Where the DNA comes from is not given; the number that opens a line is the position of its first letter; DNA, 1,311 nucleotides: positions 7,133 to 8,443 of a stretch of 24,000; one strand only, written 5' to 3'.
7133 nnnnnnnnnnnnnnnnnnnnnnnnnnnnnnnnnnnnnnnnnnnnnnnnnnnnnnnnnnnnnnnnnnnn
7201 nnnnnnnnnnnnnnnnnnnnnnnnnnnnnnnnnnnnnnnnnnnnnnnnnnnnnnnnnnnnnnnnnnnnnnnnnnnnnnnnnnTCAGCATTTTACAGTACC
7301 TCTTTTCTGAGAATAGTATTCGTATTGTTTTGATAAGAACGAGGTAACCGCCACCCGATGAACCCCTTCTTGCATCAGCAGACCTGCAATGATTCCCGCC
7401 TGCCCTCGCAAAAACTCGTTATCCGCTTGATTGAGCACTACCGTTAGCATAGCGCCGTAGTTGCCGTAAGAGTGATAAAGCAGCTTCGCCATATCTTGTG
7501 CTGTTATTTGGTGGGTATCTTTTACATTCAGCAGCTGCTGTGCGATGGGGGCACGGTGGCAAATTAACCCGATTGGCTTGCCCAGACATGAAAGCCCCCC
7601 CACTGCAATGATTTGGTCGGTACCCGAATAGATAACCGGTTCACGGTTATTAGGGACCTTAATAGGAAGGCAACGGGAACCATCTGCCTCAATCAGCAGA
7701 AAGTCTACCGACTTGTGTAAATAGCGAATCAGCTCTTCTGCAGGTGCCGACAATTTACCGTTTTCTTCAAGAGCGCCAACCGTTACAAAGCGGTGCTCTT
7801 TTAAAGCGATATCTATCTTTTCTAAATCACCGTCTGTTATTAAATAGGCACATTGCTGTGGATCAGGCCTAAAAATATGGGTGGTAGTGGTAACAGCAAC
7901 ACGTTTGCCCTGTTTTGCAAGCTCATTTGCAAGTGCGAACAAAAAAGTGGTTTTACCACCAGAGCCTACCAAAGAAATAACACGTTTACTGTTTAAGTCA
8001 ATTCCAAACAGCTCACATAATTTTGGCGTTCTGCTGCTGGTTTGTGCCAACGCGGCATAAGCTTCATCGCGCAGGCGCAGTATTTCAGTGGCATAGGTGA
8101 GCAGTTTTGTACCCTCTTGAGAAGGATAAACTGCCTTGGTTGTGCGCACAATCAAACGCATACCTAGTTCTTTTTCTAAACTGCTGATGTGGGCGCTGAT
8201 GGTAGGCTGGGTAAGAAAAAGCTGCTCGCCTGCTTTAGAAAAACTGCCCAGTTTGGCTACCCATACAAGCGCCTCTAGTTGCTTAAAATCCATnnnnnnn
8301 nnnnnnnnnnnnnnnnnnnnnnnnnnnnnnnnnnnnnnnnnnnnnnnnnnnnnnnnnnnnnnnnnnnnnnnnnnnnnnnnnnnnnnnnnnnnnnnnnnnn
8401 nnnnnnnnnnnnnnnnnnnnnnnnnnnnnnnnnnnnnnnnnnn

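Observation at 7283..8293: LysR-type DNA-binding domain fused in-frame to the YqeC selenium-cofactor P-loop protein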

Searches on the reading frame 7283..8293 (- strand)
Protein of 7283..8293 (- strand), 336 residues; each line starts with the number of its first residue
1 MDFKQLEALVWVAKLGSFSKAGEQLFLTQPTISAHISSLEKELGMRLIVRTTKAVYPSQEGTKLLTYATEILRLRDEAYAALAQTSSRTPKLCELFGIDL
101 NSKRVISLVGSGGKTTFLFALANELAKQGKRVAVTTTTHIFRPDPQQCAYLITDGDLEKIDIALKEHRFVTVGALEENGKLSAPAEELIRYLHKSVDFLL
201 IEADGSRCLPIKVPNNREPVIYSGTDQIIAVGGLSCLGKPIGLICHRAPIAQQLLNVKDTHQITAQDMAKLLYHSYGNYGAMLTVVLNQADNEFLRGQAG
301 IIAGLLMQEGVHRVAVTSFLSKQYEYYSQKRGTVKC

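Call 3: search_protein_families(library=pfam, proteins=[window:7283-8293:-], max_evalue=0.1)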
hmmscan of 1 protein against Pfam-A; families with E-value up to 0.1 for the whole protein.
window:7283-8293:- (336 aa): 6 families
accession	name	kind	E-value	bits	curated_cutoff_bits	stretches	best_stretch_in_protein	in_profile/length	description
PF19842.5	YqeC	-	4.1e-46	157.3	27.6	1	106-248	1-144/145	YqeC protein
PF00126.33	HTH_1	-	7.4e-19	67.9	26.6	1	3-61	1-59/60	Bacterial regulatory helix-turn-helix protein, lysR family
PF01656.29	CbiA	-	0.0046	17.4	25.4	1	107-134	5-32/125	CobQ/CobB/MinD/ParA nucleotide binding domain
PF07015.17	VirC1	-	0.036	13.8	24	1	106-134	7-35/231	VirC1 protein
PF03205.20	MobB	-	0.048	14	26.6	0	111-202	9-97/133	Molybdopterin guanine dinucleotide synthesis protein B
PF25199.1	nSTAND_NTPase5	-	0.093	13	34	0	104-145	42-86/145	Novel STAND NTPase 5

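Call 4: search_protein_families(library=ncbifam, proteins=[window:7283-8293:-], max_evalue=0.1)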
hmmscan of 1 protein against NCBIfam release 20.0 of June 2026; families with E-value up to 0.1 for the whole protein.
window:7283-8293:- (336 aa): 60 families (the best 25 are shown)
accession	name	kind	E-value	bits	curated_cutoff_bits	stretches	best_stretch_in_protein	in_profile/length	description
TIGR03172.2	TIGR03172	equivalog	3.1e-57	193.8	73.05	1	105-303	1-203/209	selenium cofactor biosynthesis protein YqeC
NF040786.1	LysR_Sec_metab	equivalog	2.7e-31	108.7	250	1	1-88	1-88/298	selenium metabolism-associated LysR family transcriptional regulator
TIGR03339.1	phn_lysR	subfamily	3e-15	56.2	341.1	1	5-85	1-81/279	aminoethylphosphonate catabolism associated LysR family transcriptional regulator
NF047520.1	trans_act_CidR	equivalog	5.3e-15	55.4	415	1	1-77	1-77/292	cidABC operon transcriptional activator CidR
TIGR03298.1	argP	subfamily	1.3e-14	54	273.55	1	1-89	1-88/292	ArgP/LysG family DNA-binding transcriptional regulator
NF002964.0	PRK03635.1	subfamily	3.4e-14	52.6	197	1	1-87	3-88/297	ArgP/LysG family DNA-binding transcriptional regulator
NF009888.0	PRK13348.1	subfamily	4.5e-14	52.1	297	1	1-92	3-93/302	HTH-type transcriptional regulator ArgP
NF047711.1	PutUtilRegPtrR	equivalog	3.5e-13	49.3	400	1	1-84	1-84/283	putrescine utilization regulator PtrR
NF008410.0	PRK11233.1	equivalog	4.7e-13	48.9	309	1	1-85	1-85/305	nitrogen assimilation transcriptional regulator NAC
NF041036.1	decaheme_TF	subfamily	5.3e-13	49.1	210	1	1-88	1-88/301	multiheme cytochrome-associated LysR family transcriptional regulator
TIGR02424.1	TF_pcaQ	equivalog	7.8e-13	48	303.8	1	3-87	5-89/300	pca operon transcription factor PcaQ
NF047354.1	trans_reg_GltC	equivalog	3e-12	46.7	300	1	1-88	1-88/290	glutamate biosynthesis transcriptional regulator GltC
NF007501.0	PRK10094.1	equivalog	8.7e-12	44.8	372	1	2-84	3-85/308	HTH-type transcriptional activator AllS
NF040888.1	trans_reg_YafC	equivalog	1.1e-11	44.2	470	1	4-87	6-89/293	DNA-binding transcriptional regulator YafC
TIGR03418.1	chol_sulf_TF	equivalog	2.9e-11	42.9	324.8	1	2-88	2-88/291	choline sulfate utilization transcriptional regulator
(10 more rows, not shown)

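Call 8: find_homologous_proteins(query=window:7283-8293:-, max_evalue=0.00001)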
Query window:7283-8293:- (336 aa): 3043 proteins with E <= 0.00001 among 7539 candidates; the best 120 are listed.
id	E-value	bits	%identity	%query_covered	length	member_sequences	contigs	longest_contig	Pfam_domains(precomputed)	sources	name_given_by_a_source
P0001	1.3e-217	739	100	100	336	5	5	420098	PF00126.34,PF19842.6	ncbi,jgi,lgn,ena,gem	-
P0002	8.3e-179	612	83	100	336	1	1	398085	PF00126.34,PF19842.6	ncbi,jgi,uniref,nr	ncbi:selenium cofactor biosynthesis protein YqeC [Hydrogenoanaerobacterium sp.]|uniref:selenium cofa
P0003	8.3e-129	448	63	98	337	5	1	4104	PF00126.34,PF19842.6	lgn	-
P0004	1.9e-128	446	62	98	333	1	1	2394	PF00126.34,PF19842.6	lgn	-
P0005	2.9e-123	429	61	97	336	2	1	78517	PF00126.34,PF19842.6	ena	-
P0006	1.4e-120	421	60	97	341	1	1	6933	PF00126.34,PF19842.6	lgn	-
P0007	2.2e-117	410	60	97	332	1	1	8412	PF00126.34,PF19842.6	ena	-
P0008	4.4e-106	373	56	97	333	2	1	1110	PF00126.34,PF19842.6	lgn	-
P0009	3.0e-82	295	60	72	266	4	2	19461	PF19842.6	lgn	-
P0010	1.2e-79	286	58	70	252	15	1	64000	PF19842.6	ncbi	ncbi:MAG: selenium cofactor biosynthesis protein YqeC [Hydrogenoanaerobacterium sp.]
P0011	6.0e-68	248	49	73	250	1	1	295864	PF19842.6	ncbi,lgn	-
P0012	1.8e-67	246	53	71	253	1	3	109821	PF19842.6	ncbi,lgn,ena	-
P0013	3.6e-67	245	54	67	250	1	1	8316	PF19842.6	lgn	-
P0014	6.1e-65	238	49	72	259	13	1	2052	PF19842.6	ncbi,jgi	-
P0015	9.8e-61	224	51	67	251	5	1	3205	PF19842.6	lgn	-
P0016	2.0e-57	213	53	60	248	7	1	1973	PF19842.6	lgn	-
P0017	6.5e-57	211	48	67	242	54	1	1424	PF19842.6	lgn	-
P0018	5.7e-55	205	56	56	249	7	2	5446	PF19842.6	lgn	-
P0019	1.2e-53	201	47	67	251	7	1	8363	PF19842.6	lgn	-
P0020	2.7e-53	200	61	49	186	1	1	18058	PF19842.6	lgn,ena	-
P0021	3.5e-50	189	45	69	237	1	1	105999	PF19842.6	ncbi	ncbi:selenium cofactor biosynthesis protein YqeC [Oscillospiraceae bacterium PP1C4]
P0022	5.8e-49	185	48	64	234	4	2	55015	PF19842.6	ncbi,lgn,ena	-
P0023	1.4e-47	181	45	72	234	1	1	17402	PF19842.6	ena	-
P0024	3.0e-46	176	48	64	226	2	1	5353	PF19842.6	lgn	-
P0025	1.1e-45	175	45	64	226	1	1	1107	PF19842.6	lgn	-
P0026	3.1e-45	173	45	64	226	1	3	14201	PF19842.6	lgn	-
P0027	6.6e-44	169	44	68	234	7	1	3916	PF19842.6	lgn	-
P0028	4.0e-43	166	44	67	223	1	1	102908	PF19842.6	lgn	-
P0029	2.1e-42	164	44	67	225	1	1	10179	PF19842.6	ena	-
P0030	9.1e-42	162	41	71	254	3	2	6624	PF19842.6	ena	-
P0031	1.1e-41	161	44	68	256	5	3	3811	PF19842.6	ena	-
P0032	3.0e-41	160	42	67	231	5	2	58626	PF19842.6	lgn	-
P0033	1.1e-40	158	42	64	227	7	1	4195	PF19842.6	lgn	-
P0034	1.5e-40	158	40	68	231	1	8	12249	PF19842.6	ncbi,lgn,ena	-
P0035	1.8e-40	157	47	58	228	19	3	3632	PF19842.6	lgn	-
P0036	4.3e-40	156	44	60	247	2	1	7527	PF19842.6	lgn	-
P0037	5.5e-40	156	41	71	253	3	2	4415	PF19842.6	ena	-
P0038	8.0e-40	155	41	68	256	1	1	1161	PF19842.6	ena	-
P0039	1.1e-39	155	38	71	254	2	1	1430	PF19842.6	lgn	-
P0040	2.1e-39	154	38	59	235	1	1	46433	PF19842.6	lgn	-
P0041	2.6e-39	154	46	58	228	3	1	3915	PF19842.6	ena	-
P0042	4.6e-39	153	47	58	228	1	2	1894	PF19842.6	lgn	-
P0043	9.7e-39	152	45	58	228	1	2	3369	PF19842.6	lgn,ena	-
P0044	3.0e-38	150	42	67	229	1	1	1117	PF19842.6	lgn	-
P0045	5.1e-38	149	45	58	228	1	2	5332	PF19842.6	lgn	-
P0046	5.7e-38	149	40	69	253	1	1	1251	PF19842.6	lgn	-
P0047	6.9e-38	149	44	58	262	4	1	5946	PF19842.6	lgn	-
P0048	4.9e-37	146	39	68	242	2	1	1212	PF19842.6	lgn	-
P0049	8.2e-37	145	39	65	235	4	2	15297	PF19842.6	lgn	-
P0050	1.3e-36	145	39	68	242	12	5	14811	PF19842.6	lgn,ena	-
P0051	1.3e-36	145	39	68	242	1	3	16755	PF19842.6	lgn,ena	-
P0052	1.6e-36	144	40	67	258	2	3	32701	PF19842.6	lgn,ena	-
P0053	1.7e-36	144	42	64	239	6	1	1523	PF19842.6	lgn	-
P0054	1.8e-36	144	40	66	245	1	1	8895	PF19842.6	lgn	-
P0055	2.8e-36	144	39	68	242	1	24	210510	PF19842.6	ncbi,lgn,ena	-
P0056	4.0e-36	143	40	68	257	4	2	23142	PF19842.6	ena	-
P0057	8.7e-36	142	38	71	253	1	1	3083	PF19842.6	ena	-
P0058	1.9e-35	141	38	68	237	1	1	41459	PF19842.6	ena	-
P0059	3.5e-35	140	38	70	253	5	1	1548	PF19842.6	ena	-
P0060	4.1e-35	140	38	69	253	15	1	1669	PF19842.6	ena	-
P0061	5.9e-35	139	40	66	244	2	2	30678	PF19842.6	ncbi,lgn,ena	-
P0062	6.2e-35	139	37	71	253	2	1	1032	PF19842.6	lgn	-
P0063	8.6e-35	139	42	64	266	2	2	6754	PF19842.6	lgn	-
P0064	8.7e-35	139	40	65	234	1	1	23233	PF19842.6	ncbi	-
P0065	1.3e-34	138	39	69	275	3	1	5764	PF19842.6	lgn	-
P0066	2.7e-34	137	37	68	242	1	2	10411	PF19842.6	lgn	-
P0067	3.1e-34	137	34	68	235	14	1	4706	PF19842.6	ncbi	ncbi:MAG: selenium cofactor biosynthesis protein YqeC [Oscillospiraceae bacterium]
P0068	3.6e-34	137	36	64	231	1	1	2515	PF19842.6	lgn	-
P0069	4.5e-34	136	41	64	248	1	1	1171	PF19842.6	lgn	-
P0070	5.1e-34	136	41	57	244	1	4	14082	PF19842.6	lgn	-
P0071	9.2e-34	135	36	64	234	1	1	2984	PF19842.6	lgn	-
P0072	1.3e-33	135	38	68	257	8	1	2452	PF19842.6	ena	-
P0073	1.5e-33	135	37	68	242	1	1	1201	PF19842.6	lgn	-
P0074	1.6e-33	135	37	71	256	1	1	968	PF19842.6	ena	-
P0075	2.4e-33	134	38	65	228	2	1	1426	PF19842.6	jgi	jgi:probable selenium-dependent hydroxylase accessory protein YqeC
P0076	2.5e-33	134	36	70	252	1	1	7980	PF19842.6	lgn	-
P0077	3.8e-33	133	37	68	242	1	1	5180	PF19842.6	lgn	-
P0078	4.1e-33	133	38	70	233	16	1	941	PF19842.6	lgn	-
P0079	4.3e-33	133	37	68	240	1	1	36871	PF19842.6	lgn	-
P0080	8.4e-33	132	37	65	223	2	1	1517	PF19842.6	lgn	-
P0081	1.1e-32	132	44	57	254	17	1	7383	PF19842.6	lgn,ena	-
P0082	1.2e-32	132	38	68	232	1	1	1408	PF19842.6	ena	-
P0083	1.3e-32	132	40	65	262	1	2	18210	PF19842.6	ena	-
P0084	2.4e-32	131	37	64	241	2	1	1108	PF19842.6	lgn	-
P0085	2.5e-32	131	37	65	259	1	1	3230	PF19842.6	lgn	-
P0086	2.5e-32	131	38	60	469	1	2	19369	PF12804.14,PF19842.6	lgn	-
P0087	4.0e-32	130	38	65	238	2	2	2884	PF19842.6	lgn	-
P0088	5.1e-32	130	36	69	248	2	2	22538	PF19842.6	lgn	-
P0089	5.3e-32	130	36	68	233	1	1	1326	PF19842.6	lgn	-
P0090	5.7e-32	129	37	67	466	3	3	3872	PF03266.22,PF13401.13,PF19842.6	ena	-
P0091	6.9e-32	129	38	68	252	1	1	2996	PF19842.6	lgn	-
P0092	8.2e-32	129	38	68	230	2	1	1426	PF19842.6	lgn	-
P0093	8.6e-32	129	37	67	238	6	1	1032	PF19842.6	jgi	jgi:probable selenium-dependent hydroxylase accessory protein YqeC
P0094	1.2e-31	128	37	65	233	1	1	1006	PF19842.6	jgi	jgi:probable selenium-dependent hydroxylase accessory protein YqeC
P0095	1.3e-31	128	40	68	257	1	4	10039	PF19842.6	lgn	-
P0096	2.2e-31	128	38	65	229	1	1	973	PF19842.6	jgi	jgi:probable selenium-dependent hydroxylase accessory protein YqeC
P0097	2.6e-31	127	40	69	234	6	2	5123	PF19842.6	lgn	-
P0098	2.6e-31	127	38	68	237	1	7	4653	PF19842.6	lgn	-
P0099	2.8e-31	127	37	60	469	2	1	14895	PF12804.14,PF19842.6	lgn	-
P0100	3.3e-31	127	41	58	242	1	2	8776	PF19842.6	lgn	-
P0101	4.6e-31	127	36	63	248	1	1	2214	PF19842.6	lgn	-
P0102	4.6e-31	126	38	65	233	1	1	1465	PF19842.6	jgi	jgi:probable selenium-dependent hydroxylase accessory protein YqeC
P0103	6.1e-31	126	40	69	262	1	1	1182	PF19842.6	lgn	-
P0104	6.4e-31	126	39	63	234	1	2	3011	PF19842.6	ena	-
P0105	7.1e-31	126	37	69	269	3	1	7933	PF19842.6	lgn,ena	-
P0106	8.1e-31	126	39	64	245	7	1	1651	PF19842.6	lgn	-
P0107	8.3e-31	126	40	56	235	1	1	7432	PF19842.6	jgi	-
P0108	1.2e-30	125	36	71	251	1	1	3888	PF19842.6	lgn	-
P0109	1.3e-30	125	37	64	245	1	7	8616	PF19842.6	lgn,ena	-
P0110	1.6e-30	125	38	62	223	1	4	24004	PF19842.6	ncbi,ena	-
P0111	1.6e-30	125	39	64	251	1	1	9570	PF19842.6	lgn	-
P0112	2.0e-30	124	37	65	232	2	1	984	PF19842.6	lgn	-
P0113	2.0e-30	124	37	68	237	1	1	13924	PF19842.6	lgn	-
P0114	2.9e-30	124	40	64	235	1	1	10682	PF19842.6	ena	-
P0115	3.4e-30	124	40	60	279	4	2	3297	PF19842.6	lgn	-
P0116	3.6e-30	124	38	65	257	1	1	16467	PF19842.6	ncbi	-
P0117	4.1e-30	123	38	65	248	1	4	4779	PF19842.6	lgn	-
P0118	4.1e-30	123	41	65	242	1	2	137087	PF19842.6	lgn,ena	-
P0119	4.1e-30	123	37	67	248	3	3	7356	PF19842.6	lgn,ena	-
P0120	4.6e-30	123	40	62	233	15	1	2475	PF19842.6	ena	-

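Call 12: find_encoding_contigs(protein=P0002, flank=8000, max_places=2)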
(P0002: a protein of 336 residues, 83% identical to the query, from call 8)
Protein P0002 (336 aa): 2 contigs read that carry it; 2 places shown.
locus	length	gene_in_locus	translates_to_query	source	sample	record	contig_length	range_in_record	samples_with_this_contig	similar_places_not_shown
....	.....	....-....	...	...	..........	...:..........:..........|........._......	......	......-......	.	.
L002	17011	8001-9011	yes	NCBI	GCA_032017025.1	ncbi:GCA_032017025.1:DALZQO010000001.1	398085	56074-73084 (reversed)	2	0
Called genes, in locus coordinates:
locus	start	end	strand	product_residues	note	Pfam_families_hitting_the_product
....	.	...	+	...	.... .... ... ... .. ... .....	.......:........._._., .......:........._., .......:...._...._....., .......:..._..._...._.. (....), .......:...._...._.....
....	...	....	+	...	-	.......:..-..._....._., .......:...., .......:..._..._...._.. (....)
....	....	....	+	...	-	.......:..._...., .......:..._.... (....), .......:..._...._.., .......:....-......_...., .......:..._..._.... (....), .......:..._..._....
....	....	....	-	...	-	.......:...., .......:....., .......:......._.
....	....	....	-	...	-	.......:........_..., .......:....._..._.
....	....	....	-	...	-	-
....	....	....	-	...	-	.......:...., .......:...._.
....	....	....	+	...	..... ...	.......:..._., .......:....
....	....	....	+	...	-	-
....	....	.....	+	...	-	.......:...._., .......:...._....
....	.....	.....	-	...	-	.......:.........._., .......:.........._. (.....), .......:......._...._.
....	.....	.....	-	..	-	-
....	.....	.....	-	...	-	-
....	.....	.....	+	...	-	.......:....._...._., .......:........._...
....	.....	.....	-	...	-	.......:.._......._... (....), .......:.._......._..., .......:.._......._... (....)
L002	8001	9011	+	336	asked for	PF00126:HTH_1, PF19842:YqeC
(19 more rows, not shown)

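Call 13: find_encoding_contigs(protein=P0005, flank=8000, max_places=2)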
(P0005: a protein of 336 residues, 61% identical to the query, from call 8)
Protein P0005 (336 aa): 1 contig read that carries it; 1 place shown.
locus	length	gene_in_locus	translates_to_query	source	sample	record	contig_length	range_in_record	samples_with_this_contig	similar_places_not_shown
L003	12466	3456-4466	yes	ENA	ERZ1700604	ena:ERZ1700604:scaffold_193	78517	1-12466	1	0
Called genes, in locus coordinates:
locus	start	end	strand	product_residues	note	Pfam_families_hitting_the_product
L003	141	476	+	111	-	-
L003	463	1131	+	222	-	PF01183:Glyco_hydro_25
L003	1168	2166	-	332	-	PF01073:3Beta_HSD, PF01370:Epimerase, PF02719:Polysacc_synt_2, PF04321:RmlD_sub_bind, PF08659:KR (weak), PF13460:NAD_binding_10, PF16363:GDP_Man_Dehyd, PF07993:NAD_binding_4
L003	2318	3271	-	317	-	PF00586:AIRS, PF02769:AIRS_C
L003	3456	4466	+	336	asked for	PF00126:HTH_1, PF19842:YqeC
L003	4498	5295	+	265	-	-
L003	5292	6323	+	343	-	PF13478:XdhC_C, PF02625:XdhC_CoxI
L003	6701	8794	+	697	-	PF03030:H_PPase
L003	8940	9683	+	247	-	PF20772:TACO1_YebC_N, PF01709:Transcrip_reg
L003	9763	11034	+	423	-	PF02518:HATPase_c, PF13589:HATPase_c_3 (weak)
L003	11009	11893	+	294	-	PF00072:Response_reg, PF08664:YcbB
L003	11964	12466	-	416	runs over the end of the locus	PF03616:Glt_symporter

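Call 14: find_encoding_contigs(protein=P0010, flank=8000, max_places=2)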
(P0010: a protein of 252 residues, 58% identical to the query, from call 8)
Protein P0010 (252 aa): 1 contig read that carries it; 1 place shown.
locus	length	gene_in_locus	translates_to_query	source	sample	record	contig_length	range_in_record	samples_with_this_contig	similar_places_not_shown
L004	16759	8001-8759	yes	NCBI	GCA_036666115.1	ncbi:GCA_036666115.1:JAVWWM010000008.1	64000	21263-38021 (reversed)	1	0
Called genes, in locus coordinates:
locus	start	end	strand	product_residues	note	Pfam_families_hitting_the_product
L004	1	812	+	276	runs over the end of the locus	PF13531:SBP_bac_11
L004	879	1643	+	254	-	PF00528:BPD_transp_1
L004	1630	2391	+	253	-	PF13476:AAA_23 (weak), PF00005:ABC_tran, PF13304:AAA_21 (weak)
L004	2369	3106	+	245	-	PF04016:DUF364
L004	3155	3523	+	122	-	PF00126:HTH_1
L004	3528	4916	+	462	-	PF12390:Se-cys_synth_N (faint), PF03841:SelA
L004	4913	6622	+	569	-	PF00009:GTP_EFTU, PF01926:MMR_HSR1 (weak), PF03144:GTP_EFTU_D2, PF25461:Beta-barrel_SelB, PF09107:WHD_3rd_SelB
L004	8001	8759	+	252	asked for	PF19842:YqeC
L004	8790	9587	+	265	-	-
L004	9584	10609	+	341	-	PF13478:XdhC_C, PF02625:XdhC_CoxI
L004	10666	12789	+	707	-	PF03030:H_PPase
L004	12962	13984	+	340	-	PF00994:MoCF_biosynth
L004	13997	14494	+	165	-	PF01967:MoaC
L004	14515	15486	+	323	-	PF04055:Radical_SAM, PF13353:Fer4_12 (weak), PF06463:Mob_synth_C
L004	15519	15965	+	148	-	PF03473:MOSC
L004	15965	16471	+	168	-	PF00994:MoCF_biosynth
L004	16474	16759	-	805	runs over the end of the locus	PF02574:S-methyl_trans, PF00809:Pterin_bind, PF02607:B12-binding_2, PF02310:B12-binding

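Call 17: find_encoding_contigs(protein=P0011, flank=8000, max_places=1)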
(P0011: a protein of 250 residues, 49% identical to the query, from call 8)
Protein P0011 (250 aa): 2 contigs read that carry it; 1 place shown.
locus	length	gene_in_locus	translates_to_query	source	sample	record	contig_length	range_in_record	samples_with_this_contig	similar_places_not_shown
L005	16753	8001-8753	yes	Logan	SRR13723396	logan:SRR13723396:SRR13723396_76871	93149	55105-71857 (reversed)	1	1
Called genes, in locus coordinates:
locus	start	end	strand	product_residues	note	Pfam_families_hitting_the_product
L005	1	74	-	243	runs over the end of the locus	PF00005:ABC_tran, PF02463:SMC_N, PF13304:AAA_21 (faint)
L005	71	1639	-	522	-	PF25990:Beta-barrel_YknX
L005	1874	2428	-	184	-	PF04260:DUF436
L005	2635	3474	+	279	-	PF02645:DegV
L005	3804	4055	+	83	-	PF04994:TfoX_C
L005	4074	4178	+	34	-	-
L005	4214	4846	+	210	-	PF00702:Hydrolase, PF13419:HAD_2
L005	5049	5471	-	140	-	PF01948:PyrI, PF02748:PyrI_C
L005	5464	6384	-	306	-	PF02729:OTCace_N, PF00185:OTCace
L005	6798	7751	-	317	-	PF00586:AIRS, PF02769:AIRS_C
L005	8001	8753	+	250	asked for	PF19842:YqeC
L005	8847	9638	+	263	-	-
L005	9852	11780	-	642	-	PF00009:GTP_EFTU, PF01926:MMR_HSR1 (weak), PF03144:GTP_EFTU_D2, PF25461:Beta-barrel_SelB, PF09106:WHD_2nd_SelB, PF09107:WHD_3rd_SelB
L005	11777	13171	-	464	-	PF12390:Se-cys_synth_N, PF03841:SelA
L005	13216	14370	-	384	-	PF00155:Aminotran_1_2, PF00266:Aminotran_5, PF01212:Beta_elim_lyase, PF01053:Cys_Met_Meta_PP (weak), PF01041:DegT_DnrJ_EryC1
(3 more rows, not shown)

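Call 18: find_encoding_contigs(protein=P0009, flank=8000, max_places=2)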
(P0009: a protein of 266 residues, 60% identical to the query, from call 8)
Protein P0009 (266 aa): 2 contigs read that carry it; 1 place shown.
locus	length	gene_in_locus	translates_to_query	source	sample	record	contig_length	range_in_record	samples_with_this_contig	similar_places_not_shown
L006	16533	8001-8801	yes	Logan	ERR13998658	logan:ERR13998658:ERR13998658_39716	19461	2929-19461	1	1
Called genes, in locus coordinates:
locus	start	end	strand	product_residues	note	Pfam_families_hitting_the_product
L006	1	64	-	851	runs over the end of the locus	PF00111:Fer2 (weak), PF01799:Fer2_2, PF01315:Ald_Xan_dh_C, PF02738:MoCoBD_1, PF20256:MoCoBD_2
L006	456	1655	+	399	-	PF00291:PALP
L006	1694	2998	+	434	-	PF01546:Peptidase_M20, PF07687:M20_dimer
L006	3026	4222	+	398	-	PF02729:OTCace_N, PF00185:OTCace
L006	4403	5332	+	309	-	PF00696:AA_kinase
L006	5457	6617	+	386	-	PF00155:Aminotran_1_2, PF00266:Aminotran_5, PF01212:Beta_elim_lyase, PF01041:DegT_DnrJ_EryC1, PF01053:Cys_Met_Meta_PP (weak)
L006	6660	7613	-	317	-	PF00586:AIRS, PF02769:AIRS_C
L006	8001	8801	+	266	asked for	PF19842:YqeC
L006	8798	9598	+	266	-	-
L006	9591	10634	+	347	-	PF13478:XdhC_C, PF02625:XdhC_CoxI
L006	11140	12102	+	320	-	PF01047:MarR (weak), PF13545:HTH_Crp_2 (weak), PF01325:Fe_dep_repress (faint), PF12802:MarR_2 (faint), PF13412:HTH_24 (weak), PF04198:Sugar-bind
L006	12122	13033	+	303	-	PF00294:PfkB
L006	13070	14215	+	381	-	PF13580:SIS_2 (faint), PF01380:SIS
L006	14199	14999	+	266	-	PF03437:BtpA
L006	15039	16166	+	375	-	PF02608:Bmp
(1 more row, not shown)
